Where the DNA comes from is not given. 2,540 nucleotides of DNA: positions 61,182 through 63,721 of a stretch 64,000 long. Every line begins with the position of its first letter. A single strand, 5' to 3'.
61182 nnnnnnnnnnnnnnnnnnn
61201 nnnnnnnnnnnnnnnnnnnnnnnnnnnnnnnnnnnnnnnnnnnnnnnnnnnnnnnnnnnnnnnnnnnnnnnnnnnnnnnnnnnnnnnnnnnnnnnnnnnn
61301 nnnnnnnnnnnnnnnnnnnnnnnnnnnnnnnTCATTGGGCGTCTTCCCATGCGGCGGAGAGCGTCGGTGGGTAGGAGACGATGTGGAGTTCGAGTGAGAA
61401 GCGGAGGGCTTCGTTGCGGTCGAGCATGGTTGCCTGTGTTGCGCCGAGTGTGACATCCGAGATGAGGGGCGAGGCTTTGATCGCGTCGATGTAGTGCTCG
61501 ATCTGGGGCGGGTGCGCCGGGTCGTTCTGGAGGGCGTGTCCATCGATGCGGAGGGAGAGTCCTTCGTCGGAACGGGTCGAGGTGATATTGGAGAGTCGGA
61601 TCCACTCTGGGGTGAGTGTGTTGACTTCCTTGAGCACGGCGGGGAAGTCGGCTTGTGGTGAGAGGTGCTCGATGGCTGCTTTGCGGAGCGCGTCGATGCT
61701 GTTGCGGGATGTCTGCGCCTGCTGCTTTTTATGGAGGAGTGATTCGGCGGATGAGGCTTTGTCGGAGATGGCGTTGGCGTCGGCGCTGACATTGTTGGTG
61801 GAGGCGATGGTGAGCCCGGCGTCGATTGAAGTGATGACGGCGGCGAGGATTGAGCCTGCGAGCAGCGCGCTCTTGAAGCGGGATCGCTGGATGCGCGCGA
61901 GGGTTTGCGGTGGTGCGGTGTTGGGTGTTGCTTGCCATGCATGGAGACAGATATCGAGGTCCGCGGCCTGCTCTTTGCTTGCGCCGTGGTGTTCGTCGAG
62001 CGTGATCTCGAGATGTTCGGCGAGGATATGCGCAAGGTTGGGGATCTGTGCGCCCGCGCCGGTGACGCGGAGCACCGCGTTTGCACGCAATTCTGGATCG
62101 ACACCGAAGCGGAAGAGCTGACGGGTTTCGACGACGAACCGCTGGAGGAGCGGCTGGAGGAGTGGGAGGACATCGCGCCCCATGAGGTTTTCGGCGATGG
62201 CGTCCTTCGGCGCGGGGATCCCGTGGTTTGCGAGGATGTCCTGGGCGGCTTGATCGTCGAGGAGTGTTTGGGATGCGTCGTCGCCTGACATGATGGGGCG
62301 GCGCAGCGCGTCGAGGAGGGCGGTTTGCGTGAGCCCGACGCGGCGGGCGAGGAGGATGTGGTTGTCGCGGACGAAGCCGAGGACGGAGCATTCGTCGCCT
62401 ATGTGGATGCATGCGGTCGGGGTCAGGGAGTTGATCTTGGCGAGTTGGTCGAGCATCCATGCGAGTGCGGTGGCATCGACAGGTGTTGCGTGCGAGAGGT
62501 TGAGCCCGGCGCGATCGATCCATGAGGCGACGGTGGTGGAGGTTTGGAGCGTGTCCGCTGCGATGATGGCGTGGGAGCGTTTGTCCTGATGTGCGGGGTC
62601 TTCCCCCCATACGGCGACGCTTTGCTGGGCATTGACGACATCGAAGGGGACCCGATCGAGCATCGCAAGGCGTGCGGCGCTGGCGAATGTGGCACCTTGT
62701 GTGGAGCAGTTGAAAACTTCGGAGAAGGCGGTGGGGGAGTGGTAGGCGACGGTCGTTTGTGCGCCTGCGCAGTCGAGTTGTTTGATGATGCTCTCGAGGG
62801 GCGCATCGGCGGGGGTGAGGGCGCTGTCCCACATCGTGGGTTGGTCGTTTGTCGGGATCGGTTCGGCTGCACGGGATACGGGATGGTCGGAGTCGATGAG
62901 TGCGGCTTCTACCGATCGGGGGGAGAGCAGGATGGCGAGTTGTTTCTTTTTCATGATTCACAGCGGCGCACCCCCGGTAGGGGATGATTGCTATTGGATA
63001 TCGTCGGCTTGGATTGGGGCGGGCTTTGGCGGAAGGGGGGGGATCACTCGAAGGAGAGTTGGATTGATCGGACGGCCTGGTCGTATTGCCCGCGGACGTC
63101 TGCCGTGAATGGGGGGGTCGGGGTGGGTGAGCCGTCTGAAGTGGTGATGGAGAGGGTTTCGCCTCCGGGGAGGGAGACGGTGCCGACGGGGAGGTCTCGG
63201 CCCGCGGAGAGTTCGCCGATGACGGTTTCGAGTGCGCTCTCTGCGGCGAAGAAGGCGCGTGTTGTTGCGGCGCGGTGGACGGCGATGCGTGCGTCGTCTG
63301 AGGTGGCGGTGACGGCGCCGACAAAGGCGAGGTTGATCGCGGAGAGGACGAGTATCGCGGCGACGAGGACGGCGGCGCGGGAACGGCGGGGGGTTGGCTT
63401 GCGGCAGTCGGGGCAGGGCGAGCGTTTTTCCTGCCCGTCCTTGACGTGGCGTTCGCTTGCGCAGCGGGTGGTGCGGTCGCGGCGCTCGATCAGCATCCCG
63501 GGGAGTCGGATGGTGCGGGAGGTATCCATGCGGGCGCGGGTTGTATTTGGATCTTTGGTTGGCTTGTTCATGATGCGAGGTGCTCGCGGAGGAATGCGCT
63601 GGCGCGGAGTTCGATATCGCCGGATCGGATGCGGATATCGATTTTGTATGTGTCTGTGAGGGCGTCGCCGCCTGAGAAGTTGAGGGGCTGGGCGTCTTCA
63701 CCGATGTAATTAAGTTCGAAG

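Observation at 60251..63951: pilMN-pilO-pilP operon with a fused PilM-PilN, two unknown leader genes and no pilQ secretin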

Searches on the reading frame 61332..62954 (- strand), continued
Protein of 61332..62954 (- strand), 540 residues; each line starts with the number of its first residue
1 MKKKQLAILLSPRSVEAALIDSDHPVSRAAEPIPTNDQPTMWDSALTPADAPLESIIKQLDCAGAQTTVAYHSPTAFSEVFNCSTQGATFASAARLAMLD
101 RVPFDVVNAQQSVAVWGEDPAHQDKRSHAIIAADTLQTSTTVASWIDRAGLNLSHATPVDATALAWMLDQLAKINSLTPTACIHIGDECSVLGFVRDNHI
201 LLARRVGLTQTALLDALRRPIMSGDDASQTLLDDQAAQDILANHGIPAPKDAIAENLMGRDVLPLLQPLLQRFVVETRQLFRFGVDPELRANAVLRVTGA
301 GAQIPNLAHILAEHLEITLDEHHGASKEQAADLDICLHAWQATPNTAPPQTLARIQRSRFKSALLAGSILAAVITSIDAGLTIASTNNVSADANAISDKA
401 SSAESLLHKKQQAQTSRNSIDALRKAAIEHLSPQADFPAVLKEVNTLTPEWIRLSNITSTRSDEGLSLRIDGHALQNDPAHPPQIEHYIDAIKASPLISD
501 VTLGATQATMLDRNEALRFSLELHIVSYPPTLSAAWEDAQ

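Call 67: search_protein_families(library=pfam, proteins=[L008:16968-18884:+, L008:19008-20786:+, L008:13371-15926:+, L008:12805-13431:+, L011:7875-9320:+, L011:17681-18661:+, L007:6119-7672:+, L010:296-1738:+, L007:10-1047:+], max_evalue=0.01)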
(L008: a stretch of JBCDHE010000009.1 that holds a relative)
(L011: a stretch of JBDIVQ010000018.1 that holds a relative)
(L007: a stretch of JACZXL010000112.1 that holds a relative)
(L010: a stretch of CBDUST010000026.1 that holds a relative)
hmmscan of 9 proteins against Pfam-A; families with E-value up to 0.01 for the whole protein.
L008:16968-18884:+ (638 aa): 8 families
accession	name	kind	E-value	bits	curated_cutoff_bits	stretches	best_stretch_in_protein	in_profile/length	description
PF00326.27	Peptidase_S9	-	2.1e-46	158.5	22.6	1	427-637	3-211/213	Prolyl oligopeptidase family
PF01738.24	DLH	-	3.5e-10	40.3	21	1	398-621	6-194/217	Dienelactone hydrolase family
PF02129.25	Peptidase_S15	-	4.4e-10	40.1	23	1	389-527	1-134/262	X-Pro dipeptidyl-peptidase (S15 family)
PF20434.5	BD-FAE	-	6.7e-10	39.3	26.8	1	397-596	3-215/215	BD-FAE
PF12146.15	Hydrolase_4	-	4.6e-08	33.1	27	1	408-516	3-103/239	Serine aminopeptidase, S33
PF00561.26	Abhydrolase_1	-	1.6e-07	31.6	25.8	1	410-511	1-92/245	alpha/beta hydrolase fold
PF07859.19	Abhydrolase_3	-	1.2e-06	28.9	25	1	469-615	49-208/210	alpha/beta hydrolase fold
PF05448.18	AXE1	-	7.6e-06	25.3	21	1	384-529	60-217/321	Acetyl xylan esterase (AXE1)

L008:19008-20786:+ (592 aa): 0 families

L008:13371-15926:+ (851 aa): 11 families
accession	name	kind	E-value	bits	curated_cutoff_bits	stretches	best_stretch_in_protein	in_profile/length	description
PF00069.31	Pkinase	-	8.2e-42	143.8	31.7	1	98-353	1-255/263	Protein kinase domain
PF07714.23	PK_Tyr_Ser-Thr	-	1e-27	97.6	23.1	1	103-351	6-250/258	Protein tyrosine and serine/threonine kinase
PF13424.12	TPR_12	-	4.6e-23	81.6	30.1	5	594-668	2-76/77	Tetratricopeptide repeat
PF03109.22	ABC1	-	4.2e-07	29.8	22.9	1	172-244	143-216/244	ABC1 atypical kinase-like domain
PF07719.23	TPR_2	-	1e-06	28.9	27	0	775-803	2-30/34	Tetratricopeptide repeat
PF00515.34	TPR_1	-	2.1e-06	27.8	27.8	0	595-623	1-29/34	Tetratricopeptide repeat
PF24885.1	TPR_NPHP3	-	1.4e-05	25.1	100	1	637-690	99-152/239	Nephrocystin-3 TPR domain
PF13181.12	TPR_8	-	3e-05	24.3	25.7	0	638-668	2-32/34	Tetratricopeptide repeat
PF13374.12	TPR_10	-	0.00087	19.7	27.5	0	595-627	2-34/42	Tetratricopeptide repeat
PF01636.29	APH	-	0.0016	18.7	23.2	1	212-242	166-197/239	Phosphotransferase enzyme family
PF13431.12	TPR_17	-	0.0042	17.7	24.4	0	728-752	9-33/34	Tetratricopeptide repeat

L008:12805-13431:+ (208 aa): 4 families
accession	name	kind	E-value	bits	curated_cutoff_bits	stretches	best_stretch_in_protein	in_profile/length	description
PF04542.20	Sigma70_r2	-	9.6e-13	48.2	24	1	38-106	3-70/71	Sigma-70 region 2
PF07638.17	Sigma70_ECF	-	4.3e-05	23.9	21.1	1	53-184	38-169/185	ECF sigma factor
PF08281.18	Sigma70_r4_2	-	0.0013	18.8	25.7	1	157-194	17-54/54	Sigma-70, region 4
PF04545.22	Sigma70_r4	-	0.0075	16.2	24.1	0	160-195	14-49/50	Sigma-70, region 4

L011:7875-9320:+ (481 aa): 2 families
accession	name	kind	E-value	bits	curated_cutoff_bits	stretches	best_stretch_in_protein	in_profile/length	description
PF13229.12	Beta_helix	-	1.1e-07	32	25.9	0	125-196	2-73/158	Right handed beta helix region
PF05048.19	NosD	-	0.0011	18.9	23.6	0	305-358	95-146/212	Periplasmic copper-binding protein (NosD)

L011:17681-18661:+ (326 aa): 0 families

L007:6119-7672:+ (517 aa): 1 family
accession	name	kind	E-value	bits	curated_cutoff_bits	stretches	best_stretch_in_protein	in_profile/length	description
PF00171.27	Aldedh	-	1.4e-123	413.3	23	1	28-497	9-460/461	Aldehyde dehydrogenase family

L010:296-1738:+ (480 aa): 2 families
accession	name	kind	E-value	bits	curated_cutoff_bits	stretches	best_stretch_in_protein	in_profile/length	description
PF23981.1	DUF7305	-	5.9e-10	39.8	27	1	172-297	54-182/185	Domain of unknown function (DUF7305)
PF07691.17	PA14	-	1.1e-09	38.7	24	1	375-460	40-128/147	PA14 domain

L007:10-1047:+ (345 aa): 2 families
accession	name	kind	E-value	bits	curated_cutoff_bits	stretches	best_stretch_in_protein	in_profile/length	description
PF23981.1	DUF7305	-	1.1e-14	55.2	27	1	24-159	44-181/185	Domain of unknown function (DUF7305)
PF07691.17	PA14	-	0.0001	22.6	24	1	241-330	42-134/147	PA14 domain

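Call 80: list_cluster_members(proteins=[P0001, P0005, P0155])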
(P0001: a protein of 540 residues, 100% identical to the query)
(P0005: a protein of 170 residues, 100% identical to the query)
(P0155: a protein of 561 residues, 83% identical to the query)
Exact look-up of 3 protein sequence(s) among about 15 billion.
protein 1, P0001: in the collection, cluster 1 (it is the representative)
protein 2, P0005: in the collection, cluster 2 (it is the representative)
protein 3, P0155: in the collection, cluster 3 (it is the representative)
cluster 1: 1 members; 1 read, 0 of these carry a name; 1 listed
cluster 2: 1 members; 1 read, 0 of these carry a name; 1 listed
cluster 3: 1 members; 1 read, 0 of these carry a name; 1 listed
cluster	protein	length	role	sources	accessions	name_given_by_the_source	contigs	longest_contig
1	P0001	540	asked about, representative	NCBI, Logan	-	-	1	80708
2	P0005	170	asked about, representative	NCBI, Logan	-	-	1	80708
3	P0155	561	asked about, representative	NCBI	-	-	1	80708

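Call 82: find_related_loci(query=A1, collection=metagenome_contigs, flank=10000)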
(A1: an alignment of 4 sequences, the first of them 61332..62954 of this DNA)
Query A1 (540 aa) in metagenome_contigs; peptide patterns used: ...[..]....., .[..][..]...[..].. (x = any residue, [..] = any of these).
350 stretches matched a pattern; 4 encode a relative of the query (tblastn E <= 1e-3); 4 distinct loci.
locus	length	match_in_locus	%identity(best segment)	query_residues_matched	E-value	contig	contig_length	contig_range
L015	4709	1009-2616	25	6-529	2e-51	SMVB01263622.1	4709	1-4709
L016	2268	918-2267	27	9-449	1e-41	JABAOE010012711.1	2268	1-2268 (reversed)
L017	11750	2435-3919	29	53-540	2e-38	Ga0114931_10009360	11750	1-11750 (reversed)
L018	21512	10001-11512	24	32-534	5e-22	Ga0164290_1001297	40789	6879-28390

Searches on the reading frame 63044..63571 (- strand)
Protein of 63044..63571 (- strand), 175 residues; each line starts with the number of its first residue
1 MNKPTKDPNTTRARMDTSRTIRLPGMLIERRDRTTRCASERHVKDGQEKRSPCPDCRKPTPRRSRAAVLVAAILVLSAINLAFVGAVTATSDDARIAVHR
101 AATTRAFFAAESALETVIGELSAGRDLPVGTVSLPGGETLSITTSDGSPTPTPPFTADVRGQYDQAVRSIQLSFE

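Call 4: search_protein_families(library=pfam, proteins=[window:63044-63571:-], max_evalue=1)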
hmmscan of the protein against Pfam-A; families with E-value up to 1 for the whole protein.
window:63044-63571:- (175 aa): 2 families
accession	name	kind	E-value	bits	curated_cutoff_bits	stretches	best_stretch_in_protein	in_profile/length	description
PF14341.11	PilX_N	-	0.0023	18.3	25.5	1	67-115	4-51/51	PilX N-terminal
PF14242.11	DUF4342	-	0.16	12.5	25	1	66-100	47-81/81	Domain of unknown function (DUF4342)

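Call 5: search_protein_families(library=ncbifam, proteins=[window:63044-63571:-], max_evalue=1)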
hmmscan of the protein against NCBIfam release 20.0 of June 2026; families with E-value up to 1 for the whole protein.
window:63044-63571:- (175 aa): 5 families
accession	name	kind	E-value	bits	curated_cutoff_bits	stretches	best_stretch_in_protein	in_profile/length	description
NF005920.0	PRK07921.1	subfamily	0.0034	16.4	464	1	11-49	156-194/328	RNA polymerase sigma factor SigB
NF041931.2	MzaA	equivalog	0.059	12.2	800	1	11-48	541-578/726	MZA anti-phage system associated sigma-70 family RNA polymerase sigma factor MzaA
TIGR02393.1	RpoD_Cterm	equivalog_domain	0.19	11.3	354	1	11-48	66-103/238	RNA polymerase sigma factor RpoD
NF005643.0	PRK07406.1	equivalog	0.22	10.5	500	1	10-38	225-256/397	RNA polymerase sigma factor RpoD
NF004562.0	PRK05901.1-4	equivalog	0.26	9.7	779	1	10-49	381-420/571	RNA polymerase sigma factor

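Call 86: search_protein_families(library=pfam, alignment_id=A6, max_evalue=0.1)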
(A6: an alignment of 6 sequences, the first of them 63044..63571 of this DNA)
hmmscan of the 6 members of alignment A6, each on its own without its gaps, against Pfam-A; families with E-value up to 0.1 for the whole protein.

A. member 1, window:63044-63571:- (175 aa): 1 family
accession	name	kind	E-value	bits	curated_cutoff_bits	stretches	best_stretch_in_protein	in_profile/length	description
PF14341.11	PilX_N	-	0.0023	18.3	25.5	1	67-115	4-51/51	PilX N-terminal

B. families by the number of members that match (of 6 scanned): 5 families
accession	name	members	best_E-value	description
PF14341.11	PilX_N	4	5e-05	PilX N-terminal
PF18571.6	VWA_3_C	1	0.015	von Willebrand factor type A C-terminal domain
PF19873.4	DUF6346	1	0.047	Family of unknown function (DUF6346)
PF03600.22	CitMHS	1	0.075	Citrate transporter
PF11837.13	INV_N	1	0.08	Beta-fructofuranosidase, N-terminal domain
